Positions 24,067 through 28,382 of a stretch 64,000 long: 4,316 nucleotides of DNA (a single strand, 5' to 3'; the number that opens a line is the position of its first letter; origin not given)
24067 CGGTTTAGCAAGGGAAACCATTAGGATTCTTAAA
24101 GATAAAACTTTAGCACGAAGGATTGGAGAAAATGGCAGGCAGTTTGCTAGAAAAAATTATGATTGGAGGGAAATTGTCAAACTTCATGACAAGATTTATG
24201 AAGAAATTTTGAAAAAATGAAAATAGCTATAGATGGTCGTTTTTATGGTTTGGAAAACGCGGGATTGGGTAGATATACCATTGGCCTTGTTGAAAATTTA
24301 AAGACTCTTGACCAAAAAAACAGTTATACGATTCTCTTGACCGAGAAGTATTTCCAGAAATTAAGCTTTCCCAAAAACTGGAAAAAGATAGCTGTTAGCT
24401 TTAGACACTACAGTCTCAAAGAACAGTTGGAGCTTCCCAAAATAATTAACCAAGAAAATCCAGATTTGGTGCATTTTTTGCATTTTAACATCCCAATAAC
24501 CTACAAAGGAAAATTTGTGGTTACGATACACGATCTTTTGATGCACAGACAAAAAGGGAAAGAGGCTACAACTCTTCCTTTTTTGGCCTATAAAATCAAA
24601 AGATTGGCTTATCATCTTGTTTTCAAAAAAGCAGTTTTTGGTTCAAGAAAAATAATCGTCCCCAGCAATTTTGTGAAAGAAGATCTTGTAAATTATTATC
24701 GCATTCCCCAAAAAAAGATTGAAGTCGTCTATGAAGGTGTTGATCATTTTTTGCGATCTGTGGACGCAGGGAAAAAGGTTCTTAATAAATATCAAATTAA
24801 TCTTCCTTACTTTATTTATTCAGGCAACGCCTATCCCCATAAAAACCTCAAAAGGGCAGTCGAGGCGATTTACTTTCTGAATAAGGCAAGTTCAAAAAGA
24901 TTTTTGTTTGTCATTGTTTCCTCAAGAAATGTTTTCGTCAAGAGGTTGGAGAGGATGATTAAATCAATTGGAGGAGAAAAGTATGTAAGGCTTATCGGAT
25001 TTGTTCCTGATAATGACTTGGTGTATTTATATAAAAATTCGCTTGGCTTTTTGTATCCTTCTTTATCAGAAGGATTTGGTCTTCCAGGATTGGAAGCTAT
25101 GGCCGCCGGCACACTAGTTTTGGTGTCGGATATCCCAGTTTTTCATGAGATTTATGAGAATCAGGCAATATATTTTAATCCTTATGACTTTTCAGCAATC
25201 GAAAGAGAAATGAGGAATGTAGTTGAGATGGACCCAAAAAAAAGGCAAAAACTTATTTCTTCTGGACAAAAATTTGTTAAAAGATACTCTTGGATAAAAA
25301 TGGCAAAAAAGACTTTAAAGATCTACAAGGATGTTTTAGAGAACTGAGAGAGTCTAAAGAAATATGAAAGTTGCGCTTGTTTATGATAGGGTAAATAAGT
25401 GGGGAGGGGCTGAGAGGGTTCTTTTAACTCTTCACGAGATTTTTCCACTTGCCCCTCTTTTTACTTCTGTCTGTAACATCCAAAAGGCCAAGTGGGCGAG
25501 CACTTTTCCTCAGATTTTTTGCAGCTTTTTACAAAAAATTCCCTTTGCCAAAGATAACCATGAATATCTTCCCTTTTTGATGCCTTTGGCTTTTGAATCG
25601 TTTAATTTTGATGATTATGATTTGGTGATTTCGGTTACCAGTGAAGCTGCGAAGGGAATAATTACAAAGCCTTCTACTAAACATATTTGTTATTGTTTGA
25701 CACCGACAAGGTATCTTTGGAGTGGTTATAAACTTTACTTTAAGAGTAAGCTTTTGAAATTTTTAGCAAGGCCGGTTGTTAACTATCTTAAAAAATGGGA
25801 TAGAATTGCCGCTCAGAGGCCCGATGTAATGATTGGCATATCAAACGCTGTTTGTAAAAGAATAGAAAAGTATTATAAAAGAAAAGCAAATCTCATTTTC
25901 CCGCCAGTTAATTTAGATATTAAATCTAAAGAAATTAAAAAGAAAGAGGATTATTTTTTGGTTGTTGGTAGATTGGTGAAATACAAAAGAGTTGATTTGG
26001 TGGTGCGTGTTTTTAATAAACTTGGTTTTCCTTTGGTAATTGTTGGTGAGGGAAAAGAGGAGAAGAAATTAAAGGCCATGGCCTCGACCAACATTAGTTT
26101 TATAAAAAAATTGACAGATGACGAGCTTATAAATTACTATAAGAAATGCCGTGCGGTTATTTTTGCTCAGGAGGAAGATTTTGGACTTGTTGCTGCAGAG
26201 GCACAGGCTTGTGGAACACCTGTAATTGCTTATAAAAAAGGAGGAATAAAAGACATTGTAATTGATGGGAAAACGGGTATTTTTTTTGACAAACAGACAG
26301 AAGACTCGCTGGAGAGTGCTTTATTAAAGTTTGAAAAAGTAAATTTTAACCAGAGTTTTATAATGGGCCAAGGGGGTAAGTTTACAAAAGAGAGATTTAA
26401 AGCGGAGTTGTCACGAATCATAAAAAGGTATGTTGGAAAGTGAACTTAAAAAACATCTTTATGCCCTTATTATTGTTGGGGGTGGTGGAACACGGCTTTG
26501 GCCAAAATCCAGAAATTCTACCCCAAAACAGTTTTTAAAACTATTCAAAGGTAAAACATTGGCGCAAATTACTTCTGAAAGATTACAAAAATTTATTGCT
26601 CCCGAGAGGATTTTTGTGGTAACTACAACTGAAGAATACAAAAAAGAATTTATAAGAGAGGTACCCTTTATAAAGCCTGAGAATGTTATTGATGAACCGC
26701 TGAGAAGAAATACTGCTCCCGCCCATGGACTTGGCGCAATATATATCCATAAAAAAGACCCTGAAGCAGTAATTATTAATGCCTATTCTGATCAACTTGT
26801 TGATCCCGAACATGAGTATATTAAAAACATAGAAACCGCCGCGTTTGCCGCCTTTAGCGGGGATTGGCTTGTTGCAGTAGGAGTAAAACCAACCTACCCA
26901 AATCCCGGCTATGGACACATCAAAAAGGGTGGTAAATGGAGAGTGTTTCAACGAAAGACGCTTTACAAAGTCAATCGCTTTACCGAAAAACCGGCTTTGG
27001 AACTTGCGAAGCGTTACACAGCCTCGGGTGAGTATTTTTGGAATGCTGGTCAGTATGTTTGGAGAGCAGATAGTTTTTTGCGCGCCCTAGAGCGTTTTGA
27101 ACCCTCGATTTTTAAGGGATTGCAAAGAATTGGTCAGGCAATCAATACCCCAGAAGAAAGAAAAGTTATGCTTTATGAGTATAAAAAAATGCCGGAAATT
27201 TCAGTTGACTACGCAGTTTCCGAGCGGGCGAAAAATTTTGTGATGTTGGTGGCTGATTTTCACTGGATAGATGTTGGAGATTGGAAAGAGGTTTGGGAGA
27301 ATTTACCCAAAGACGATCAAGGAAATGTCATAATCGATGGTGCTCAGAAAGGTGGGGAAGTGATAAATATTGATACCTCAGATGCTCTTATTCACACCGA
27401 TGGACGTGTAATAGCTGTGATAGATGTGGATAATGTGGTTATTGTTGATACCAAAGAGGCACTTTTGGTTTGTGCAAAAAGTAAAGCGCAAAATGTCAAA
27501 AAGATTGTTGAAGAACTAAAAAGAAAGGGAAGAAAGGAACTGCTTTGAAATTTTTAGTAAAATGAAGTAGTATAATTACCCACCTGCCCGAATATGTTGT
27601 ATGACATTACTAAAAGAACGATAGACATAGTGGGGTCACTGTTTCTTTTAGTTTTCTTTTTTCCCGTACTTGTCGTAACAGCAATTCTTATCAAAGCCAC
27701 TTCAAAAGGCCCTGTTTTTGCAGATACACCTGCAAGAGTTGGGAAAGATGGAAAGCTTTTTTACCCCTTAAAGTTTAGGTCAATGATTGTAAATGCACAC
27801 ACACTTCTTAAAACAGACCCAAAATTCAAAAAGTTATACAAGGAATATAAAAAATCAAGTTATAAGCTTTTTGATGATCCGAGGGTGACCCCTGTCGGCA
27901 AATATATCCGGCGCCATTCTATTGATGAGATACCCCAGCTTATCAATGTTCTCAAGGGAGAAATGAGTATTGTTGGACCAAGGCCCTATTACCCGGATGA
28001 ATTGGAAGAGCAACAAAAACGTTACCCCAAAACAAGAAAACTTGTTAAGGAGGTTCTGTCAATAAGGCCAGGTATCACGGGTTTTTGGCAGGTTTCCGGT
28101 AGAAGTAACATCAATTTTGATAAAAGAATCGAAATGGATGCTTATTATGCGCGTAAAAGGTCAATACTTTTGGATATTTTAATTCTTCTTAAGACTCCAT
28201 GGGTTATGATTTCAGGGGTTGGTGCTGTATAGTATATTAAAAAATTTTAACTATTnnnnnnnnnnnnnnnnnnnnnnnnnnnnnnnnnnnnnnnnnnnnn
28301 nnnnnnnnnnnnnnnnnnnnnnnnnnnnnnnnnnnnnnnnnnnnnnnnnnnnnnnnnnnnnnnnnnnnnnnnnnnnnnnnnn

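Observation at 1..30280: A ~30-kb co-directional glycan-assembly supercluster dominated by extracytoplasmic GT-C enzymes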

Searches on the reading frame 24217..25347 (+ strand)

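Call 6: search_protein_families(library=pfam, proteins=[window:24217-25347:+], max_evalue=0.01)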
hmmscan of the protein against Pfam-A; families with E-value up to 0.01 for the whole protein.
window:24217-25347:+ (376 aa): 6 families
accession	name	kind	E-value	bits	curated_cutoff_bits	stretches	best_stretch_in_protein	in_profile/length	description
PF00534.26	Glycos_transf_1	-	2.4e-26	92.8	26.4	1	196-352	15-171/172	Glycosyl transferases group 1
PF13692.12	Glyco_trans_1_4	-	2.2e-16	60.9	27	1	197-335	2-139/142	Glycosyl transferases group 1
PF13439.12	Glyco_transf_4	-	4.5e-14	53.3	28.5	1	63-176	54-167/170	Glycosyltransferase Family 4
PF20706.3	GT4-conflict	-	1.2e-07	31.5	26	1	206-305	209-312/385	Family 4 Glycosyltransferase in conflict systems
PF13524.12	Glyco_trans_1_2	-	7.1e-06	26.5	25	1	242-365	7-141/144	Glycosyl transferase-like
PF00982.27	Glyco_transf_20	-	0.0018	17.5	32.5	1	302-361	403-465/473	Glycosyltransferase family 20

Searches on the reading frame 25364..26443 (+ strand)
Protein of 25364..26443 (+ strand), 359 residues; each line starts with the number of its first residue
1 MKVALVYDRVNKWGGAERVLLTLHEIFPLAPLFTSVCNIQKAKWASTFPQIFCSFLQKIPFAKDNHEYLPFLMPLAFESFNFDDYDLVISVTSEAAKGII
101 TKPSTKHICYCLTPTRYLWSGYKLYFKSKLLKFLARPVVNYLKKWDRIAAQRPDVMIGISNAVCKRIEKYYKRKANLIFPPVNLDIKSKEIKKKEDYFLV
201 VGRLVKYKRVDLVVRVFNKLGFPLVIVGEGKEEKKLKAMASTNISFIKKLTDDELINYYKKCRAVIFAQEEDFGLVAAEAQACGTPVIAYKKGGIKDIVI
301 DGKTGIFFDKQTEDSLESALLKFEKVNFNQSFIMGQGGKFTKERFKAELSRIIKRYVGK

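Call 6: search_protein_families(library=pfam, proteins=[window:25364-26443:+], max_evalue=0.01)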
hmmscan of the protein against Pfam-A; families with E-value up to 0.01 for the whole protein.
window:25364-26443:+ (359 aa): 5 families
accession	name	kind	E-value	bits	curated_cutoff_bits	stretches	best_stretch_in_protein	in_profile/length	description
PF00534.26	Glycos_transf_1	-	1.4e-32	113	26.4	1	186-325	6-157/172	Glycosyl transferases group 1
PF13692.12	Glyco_trans_1_4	-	1.5e-22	80.9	27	1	197-322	3-138/142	Glycosyl transferases group 1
PF20706.3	GT4-conflict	-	4e-06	26.5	26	1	154-298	148-319/385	Family 4 Glycosyltransferase in conflict systems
PF13524.12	Glyco_trans_1_2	-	0.00023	21.6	25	1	218-319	10-107/144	Glycosyl transferase-like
PF13439.12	Glyco_transf_4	-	0.0063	17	28.5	0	59-185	48-169/170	Glycosyltransferase Family 4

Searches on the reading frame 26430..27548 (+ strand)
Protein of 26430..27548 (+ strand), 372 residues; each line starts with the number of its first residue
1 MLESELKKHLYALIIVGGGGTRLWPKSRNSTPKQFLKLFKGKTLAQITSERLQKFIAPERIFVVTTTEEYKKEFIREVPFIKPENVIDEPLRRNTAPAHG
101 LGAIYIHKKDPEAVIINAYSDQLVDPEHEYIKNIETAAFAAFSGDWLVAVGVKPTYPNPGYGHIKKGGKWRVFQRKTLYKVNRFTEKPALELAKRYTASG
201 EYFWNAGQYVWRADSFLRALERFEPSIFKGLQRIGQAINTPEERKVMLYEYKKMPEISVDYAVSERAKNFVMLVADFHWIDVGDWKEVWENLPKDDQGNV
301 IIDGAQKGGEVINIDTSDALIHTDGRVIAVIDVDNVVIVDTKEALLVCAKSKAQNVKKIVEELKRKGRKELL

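Call 6: search_protein_families(library=pfam, proteins=[window:26430-27548:+], max_evalue=0.01)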
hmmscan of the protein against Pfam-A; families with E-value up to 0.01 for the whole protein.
window:26430-27548:+ (372 aa): 3 families
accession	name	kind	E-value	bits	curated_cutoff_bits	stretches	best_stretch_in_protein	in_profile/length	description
PF00483.29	NTP_transferase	-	3.2e-30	105.9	21.2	1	12-296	2-243/245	Nucleotidyl transferase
PF22640.1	ManC_GMP_beta-helix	-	1.4e-16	60.6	27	1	309-363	1-55/55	MannoseP isomerase/GMP-like beta-helix domain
PF12804.13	NTP_transf_3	-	8.2e-06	26.5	27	1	12-85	1-67/160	MobA-like NTP transferase domain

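Call 49: search_protein_families(library=ncbifam, proteins=[window:26430-27548:+], max_evalue=0.0001)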
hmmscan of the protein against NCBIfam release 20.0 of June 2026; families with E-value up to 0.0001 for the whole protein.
window:26430-27548:+ (372 aa): 3 families
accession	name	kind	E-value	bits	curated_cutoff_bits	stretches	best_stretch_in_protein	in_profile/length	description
TIGR01479.1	GMP_PMI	equivalog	5.3e-84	282.7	372.95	1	11-370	2-352/467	mannose-1-phosphate guanylyltransferase/mannose-6-phosphate isomerase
NF012004.0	PRK15460.1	equivalog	1.7e-65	221.6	859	1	8-370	4-362/478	mannose-1-phosphate guanyltransferase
NF001186.0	PRK00155.2-3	equivalog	3.8e-05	23.2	253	1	8-115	3-103/224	2-C-methyl-D-erythritol 4-phosphate cytidylyltransferase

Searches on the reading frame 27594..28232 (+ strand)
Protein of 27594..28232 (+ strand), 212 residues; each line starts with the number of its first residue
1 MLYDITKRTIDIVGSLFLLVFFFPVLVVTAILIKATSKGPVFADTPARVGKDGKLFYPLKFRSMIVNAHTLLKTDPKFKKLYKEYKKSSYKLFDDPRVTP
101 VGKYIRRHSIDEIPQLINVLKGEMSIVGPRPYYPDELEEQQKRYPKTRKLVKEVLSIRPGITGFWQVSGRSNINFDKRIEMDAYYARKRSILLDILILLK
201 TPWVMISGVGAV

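Call 6: search_protein_families(library=pfam, proteins=[window:27594-28232:+], max_evalue=0.01)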
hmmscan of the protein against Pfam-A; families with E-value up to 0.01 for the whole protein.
window:27594-28232:+ (212 aa): 1 family
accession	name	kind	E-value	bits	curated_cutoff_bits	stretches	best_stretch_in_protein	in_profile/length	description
PF02397.22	Bac_transf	-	1.3e-59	201.2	27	1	7-206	1-178/179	Bacterial sugar transferase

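Call 49: search_protein_families(library=ncbifam, proteins=[window:27594-28232:+], max_evalue=0.0001)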
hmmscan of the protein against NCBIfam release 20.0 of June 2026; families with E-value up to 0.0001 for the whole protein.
window:27594-28232:+ (212 aa): 10 families
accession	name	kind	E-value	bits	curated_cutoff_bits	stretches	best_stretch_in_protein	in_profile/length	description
TIGR03025.1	EPS_sugtrans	subfamily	1.7e-73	248.4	295.55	1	4-211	255-444/445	exopolysaccharide biosynthesis polyprenyl glycosylphosphotransferase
TIGR03022.1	WbaP_sugtrans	subfamily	3.6e-71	240.8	403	1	5-211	257-455/456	undecaprenyl-phosphate galactose phosphotransferase WbaP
NF052601.1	undeca_RfbP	equivalog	2.9e-65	219.9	330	1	4-206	42-236/244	undecaprenyl-phosphate galactose phosphotransferase family protein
TIGR03023.1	WcaJ_sugtrans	equivalog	6.3e-58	197.1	410.75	1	5-209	261-450/453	undecaprenyl-phosphate glucose phosphotransferase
NF041877.1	EPS_EpsZ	equivalog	7.3e-55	186.4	800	1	6-211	265-458/459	exopolysaccharide biosynthesis polyisoprenyl-phosphate hexose-1-phosphate transferase EpsZ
NF011751.0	PRK15204.1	equivalog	7.2e-46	156.8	907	1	6-211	279-475/476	undecaprenyl-phosphate galactose phosphotransferase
TIGR03013.1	EpsB_2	subfamily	5.4e-45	154.3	393.35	1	4-210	252-441/443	TIGR03013 family XrtA/PEP-CTERM system glycosyltransferase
NF007518.0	PRK10124.1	equivalog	3e-35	121.9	684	1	5-201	272-453/464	undecaprenyl-phosphate glucose phosphotransferase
NF050817.1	PolSacchBiosHfsE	equivalog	4.6e-25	88.3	750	1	5-201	270-455/467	polysaccharide biosynthesis protein HfsE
NF045514.1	glycotran_HepC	equivalog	8.9e-25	87.3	140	1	5-132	115-212/220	heterocyst development glycosyltransferase HepC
